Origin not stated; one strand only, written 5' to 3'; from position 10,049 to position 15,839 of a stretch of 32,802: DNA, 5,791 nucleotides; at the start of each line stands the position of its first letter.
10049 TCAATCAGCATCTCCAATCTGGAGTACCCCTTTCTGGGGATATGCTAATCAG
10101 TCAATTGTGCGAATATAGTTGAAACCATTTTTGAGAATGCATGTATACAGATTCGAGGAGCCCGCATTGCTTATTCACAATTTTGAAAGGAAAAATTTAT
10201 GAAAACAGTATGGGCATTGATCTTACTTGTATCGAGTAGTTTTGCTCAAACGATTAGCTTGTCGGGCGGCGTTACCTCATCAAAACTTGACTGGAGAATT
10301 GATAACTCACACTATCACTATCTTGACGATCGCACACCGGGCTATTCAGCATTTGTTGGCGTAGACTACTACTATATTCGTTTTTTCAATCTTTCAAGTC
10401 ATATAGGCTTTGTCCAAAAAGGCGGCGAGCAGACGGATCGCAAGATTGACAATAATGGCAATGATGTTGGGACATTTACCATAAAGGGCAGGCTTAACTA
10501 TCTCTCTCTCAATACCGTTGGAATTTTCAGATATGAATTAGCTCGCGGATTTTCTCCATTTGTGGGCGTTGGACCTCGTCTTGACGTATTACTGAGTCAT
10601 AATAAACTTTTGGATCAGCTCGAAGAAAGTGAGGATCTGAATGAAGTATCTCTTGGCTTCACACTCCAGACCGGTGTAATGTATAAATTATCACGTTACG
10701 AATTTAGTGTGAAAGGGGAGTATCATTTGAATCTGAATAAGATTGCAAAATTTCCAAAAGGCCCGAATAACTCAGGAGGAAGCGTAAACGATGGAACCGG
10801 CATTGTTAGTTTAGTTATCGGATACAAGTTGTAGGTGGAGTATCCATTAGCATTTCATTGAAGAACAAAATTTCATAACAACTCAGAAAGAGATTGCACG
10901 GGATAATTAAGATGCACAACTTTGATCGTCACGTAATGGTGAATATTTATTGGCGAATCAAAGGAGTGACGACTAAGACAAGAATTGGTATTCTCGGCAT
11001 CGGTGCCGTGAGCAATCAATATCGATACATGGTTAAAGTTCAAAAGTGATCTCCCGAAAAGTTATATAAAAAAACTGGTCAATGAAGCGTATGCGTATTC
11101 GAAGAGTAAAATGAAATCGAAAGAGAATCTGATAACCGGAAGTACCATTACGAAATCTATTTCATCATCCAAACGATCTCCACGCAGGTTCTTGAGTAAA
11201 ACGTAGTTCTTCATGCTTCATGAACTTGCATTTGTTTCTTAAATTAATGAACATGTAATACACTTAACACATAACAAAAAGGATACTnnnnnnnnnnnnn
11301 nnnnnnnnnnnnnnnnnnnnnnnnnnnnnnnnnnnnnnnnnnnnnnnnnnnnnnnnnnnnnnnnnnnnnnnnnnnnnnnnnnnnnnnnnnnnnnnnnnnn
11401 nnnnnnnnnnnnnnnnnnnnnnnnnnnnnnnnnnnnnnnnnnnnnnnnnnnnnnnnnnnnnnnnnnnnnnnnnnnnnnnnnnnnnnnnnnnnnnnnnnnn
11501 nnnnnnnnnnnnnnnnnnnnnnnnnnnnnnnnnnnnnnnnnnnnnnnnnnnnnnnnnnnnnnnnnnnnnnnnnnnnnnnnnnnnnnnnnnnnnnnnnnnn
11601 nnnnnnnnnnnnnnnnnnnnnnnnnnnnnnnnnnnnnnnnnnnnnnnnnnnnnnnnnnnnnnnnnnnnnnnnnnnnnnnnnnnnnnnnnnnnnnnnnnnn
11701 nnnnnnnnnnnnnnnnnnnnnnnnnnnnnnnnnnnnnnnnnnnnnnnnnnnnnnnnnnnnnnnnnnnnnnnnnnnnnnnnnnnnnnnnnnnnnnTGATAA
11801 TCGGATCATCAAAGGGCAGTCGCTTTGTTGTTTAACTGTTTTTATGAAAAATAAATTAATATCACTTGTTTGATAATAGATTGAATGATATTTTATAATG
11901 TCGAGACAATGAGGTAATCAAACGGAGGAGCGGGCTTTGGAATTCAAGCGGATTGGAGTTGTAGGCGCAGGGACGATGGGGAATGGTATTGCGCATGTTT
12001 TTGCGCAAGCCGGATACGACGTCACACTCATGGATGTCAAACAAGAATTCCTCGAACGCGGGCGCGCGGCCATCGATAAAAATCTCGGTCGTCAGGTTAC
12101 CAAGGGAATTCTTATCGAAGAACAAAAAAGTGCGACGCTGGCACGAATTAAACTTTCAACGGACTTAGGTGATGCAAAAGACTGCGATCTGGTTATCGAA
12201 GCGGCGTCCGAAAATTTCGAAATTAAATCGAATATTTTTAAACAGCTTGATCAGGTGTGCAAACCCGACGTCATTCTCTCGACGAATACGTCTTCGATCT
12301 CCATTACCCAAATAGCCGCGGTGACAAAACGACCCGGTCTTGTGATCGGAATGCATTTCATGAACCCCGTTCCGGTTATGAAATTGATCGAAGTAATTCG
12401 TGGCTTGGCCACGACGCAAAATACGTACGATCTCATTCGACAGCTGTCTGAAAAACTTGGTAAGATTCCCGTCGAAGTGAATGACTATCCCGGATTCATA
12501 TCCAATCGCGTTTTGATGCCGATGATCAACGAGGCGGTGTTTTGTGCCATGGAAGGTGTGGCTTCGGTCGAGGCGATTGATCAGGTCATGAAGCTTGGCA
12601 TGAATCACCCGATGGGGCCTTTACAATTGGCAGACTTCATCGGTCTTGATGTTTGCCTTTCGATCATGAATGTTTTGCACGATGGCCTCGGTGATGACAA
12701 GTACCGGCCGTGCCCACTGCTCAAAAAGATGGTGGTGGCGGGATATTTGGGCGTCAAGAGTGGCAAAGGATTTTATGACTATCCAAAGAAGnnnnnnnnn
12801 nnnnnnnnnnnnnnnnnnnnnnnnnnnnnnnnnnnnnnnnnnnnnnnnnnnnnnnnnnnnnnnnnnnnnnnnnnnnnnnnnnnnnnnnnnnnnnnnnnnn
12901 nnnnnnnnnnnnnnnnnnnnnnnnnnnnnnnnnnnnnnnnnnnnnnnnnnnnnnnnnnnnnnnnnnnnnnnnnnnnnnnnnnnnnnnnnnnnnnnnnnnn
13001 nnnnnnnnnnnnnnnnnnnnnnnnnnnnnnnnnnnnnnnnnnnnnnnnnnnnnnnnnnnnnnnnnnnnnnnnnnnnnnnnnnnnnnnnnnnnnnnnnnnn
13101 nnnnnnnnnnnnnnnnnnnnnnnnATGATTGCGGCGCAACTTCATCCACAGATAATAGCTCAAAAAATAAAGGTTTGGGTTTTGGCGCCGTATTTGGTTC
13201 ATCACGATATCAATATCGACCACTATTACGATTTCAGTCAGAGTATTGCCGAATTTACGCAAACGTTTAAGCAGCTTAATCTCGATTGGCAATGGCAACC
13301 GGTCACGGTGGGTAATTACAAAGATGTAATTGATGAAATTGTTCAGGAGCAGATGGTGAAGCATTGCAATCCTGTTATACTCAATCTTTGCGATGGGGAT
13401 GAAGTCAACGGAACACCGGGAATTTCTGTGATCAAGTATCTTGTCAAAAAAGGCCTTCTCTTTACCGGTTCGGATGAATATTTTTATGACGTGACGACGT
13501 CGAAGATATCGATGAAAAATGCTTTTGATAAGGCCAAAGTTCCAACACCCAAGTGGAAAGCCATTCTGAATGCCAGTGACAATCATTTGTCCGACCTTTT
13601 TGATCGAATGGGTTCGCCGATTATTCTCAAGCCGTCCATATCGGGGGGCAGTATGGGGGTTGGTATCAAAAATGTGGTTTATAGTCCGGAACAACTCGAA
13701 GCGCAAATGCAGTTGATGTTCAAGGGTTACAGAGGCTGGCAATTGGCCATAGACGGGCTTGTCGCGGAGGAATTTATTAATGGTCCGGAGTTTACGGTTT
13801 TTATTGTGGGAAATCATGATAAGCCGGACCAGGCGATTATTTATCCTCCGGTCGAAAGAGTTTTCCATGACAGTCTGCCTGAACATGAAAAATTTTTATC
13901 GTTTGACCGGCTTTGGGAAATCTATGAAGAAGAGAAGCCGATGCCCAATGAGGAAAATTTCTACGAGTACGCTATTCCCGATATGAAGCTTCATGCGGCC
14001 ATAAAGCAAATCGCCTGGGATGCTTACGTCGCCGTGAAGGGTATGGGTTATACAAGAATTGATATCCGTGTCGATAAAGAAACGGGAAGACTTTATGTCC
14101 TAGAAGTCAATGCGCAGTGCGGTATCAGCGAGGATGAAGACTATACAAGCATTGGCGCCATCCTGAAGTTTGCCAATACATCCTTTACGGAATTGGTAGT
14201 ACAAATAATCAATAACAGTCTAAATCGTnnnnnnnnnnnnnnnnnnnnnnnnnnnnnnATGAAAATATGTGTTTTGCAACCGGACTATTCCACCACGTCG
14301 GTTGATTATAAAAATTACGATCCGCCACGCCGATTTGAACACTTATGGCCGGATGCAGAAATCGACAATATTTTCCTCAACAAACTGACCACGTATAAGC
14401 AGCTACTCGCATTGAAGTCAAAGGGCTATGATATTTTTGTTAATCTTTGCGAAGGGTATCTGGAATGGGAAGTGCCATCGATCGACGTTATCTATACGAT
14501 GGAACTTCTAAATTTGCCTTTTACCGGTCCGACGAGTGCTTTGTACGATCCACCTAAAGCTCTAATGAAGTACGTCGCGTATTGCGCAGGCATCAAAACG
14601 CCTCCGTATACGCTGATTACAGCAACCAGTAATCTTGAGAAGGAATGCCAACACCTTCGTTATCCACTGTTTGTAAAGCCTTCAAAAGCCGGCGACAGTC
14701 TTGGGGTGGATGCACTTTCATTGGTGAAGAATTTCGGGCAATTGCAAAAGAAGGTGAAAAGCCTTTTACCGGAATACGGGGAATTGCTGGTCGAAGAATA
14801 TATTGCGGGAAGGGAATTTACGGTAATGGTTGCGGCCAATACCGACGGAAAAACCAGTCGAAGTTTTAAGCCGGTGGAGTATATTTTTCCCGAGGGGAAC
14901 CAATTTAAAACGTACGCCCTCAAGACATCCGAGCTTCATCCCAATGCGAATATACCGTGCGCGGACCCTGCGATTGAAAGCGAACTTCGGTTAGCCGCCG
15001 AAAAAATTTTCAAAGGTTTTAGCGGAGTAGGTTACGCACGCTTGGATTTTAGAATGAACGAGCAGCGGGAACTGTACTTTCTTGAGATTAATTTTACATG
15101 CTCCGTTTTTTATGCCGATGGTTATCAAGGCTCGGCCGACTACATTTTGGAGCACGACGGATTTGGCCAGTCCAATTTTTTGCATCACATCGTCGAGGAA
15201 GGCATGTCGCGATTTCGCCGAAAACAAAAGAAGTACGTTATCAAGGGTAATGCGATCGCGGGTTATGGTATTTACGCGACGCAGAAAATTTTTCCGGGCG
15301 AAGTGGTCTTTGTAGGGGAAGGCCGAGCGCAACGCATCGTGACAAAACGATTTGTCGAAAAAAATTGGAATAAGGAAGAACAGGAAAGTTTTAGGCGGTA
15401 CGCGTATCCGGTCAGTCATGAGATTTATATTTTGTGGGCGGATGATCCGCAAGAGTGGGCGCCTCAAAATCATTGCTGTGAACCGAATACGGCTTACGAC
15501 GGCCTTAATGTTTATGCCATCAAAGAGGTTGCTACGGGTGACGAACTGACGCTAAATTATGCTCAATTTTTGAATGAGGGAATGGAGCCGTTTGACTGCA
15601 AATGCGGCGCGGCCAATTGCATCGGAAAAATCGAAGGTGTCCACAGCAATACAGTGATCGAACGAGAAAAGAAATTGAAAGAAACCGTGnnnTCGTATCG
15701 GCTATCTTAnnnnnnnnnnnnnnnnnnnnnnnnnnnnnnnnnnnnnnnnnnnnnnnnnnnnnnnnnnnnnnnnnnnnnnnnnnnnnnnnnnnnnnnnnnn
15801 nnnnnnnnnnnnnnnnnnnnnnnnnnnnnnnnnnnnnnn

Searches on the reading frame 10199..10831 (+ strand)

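Call 22: search_protein_families(library=pfam, proteins=[window:10199-10831:+], max_evalue=0.001)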
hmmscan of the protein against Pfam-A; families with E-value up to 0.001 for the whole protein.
window:10199-10831:+ (211 aa): 1 family
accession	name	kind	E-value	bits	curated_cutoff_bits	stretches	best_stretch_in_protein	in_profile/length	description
PF13568.12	OMP_b-brl_2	-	1.1e-09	39.1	27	1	15-183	1-174/175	Outer membrane protein beta-barrel domain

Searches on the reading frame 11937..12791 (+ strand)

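Call 21: search_protein_families(library=pfam, proteins=[window:11937-12791:+], max_evalue=0.001)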
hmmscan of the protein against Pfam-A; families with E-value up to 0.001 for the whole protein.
window:11937-12791:+ (285 aa): 6 families
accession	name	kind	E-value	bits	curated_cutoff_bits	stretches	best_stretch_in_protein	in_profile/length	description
PF02737.24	3HCDH_N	-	6e-68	228.7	22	1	6-183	2-179/180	3-hydroxyacyl-CoA dehydrogenase, NAD binding domain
PF00725.27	3HCDH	-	1.8e-37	128.2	22.1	1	186-282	1-97/97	3-hydroxyacyl-CoA dehydrogenase, C-terminal domain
PF03446.21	NAD_binding_2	-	4.5e-05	24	21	1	5-41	1-37/161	NAD binding domain of 6-phosphogluconate dehydrogenase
PF02558.23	ApbA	-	7.5e-05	22.8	22.2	1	6-87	1-71/150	Ketopantoate reductase PanE/ApbA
PF00070.33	Pyr_redox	-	0.00014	22.7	22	1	5-52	1-48/82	Pyridine nucleotide-disulphide oxidoreductase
PF07992.20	Pyr_redox_2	-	0.00022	21.2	26.1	1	4-66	143-206/291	Pyridine nucleotide-disulphide oxidoreductase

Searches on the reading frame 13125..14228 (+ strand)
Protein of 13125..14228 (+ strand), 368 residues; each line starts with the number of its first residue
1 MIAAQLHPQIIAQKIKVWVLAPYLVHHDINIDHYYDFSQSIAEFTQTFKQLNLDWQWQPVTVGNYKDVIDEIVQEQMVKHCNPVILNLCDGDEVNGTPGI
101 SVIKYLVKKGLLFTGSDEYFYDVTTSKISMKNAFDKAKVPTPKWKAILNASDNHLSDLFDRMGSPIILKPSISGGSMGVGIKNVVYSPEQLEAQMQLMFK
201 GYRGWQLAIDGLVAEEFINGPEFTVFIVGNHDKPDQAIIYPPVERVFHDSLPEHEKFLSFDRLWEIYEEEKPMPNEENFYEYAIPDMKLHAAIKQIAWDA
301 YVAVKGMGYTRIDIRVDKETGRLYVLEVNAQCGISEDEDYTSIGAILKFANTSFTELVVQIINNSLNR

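Call 21: search_protein_families(library=pfam, proteins=[window:13125-14228:+], max_evalue=0.001)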
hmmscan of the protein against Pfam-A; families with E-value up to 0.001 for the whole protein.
window:13125-14228:+ (368 aa): 6 families
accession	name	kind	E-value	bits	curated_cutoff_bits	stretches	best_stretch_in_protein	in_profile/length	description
PF07478.18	Dala_Dala_lig_C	-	2.9e-16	60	24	1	136-362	4-203/204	D-ala D-ala ligase C-terminus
PF02786.22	CPSase_L_D2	-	2.1e-06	27.8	19.8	0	127-200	2-72/211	Carbamoyl-phosphate synthase L chain, ATP binding domain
PF02222.28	ATP-grasp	-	4.5e-06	26.9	27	1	133-249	2-106/179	ATP-grasp domain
PF02655.19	ATP-grasp_3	-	8.5e-05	23.1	23.2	0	126-233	3-84/160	ATP-grasp domain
PF01071.24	GARS_A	-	0.00011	22.5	27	1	125-229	1-100/194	Phosphoribosylglycinamide synthetase, ATP-grasp (A) domain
PF13535.11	ATP-grasp_4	-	0.00024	21.2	27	0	164-225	3-68/160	ATP-grasp domain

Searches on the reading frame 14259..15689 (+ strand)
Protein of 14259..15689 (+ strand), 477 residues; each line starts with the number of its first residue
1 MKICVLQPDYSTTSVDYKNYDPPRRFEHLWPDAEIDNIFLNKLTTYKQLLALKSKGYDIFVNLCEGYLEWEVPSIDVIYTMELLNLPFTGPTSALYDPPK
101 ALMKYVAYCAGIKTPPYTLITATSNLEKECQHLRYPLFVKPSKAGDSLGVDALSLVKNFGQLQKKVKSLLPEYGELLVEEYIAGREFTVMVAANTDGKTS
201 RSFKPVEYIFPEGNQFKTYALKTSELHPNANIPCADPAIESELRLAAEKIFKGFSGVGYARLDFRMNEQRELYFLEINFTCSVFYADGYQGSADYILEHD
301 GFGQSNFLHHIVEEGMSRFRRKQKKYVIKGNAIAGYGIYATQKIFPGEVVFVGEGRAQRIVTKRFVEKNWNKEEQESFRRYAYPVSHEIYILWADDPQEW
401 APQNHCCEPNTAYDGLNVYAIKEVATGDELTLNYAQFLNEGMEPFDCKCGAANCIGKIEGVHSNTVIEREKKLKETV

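Call 21: search_protein_families(library=pfam, proteins=[window:14259-15689:+], max_evalue=0.001)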
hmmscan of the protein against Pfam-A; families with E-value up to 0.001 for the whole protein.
window:14259-15689:+ (477 aa): 5 families
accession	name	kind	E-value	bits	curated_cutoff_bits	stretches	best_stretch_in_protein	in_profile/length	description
PF07478.18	Dala_Dala_lig_C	-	3.6e-22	79.3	24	1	110-278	5-173/204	D-ala D-ala ligase C-terminus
PF00856.33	SET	-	7.2e-08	33.2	22.4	1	335-434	1-104/105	SET domain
PF02222.28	ATP-grasp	-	1.7e-07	31.5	27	1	110-219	6-113/179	ATP-grasp domain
PF13535.11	ATP-grasp_4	-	0.00016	21.8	27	1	134-199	2-78/160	ATP-grasp domain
PF02655.19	ATP-grasp_3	-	0.00066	20.2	23.2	0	111-278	15-154/160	ATP-grasp domain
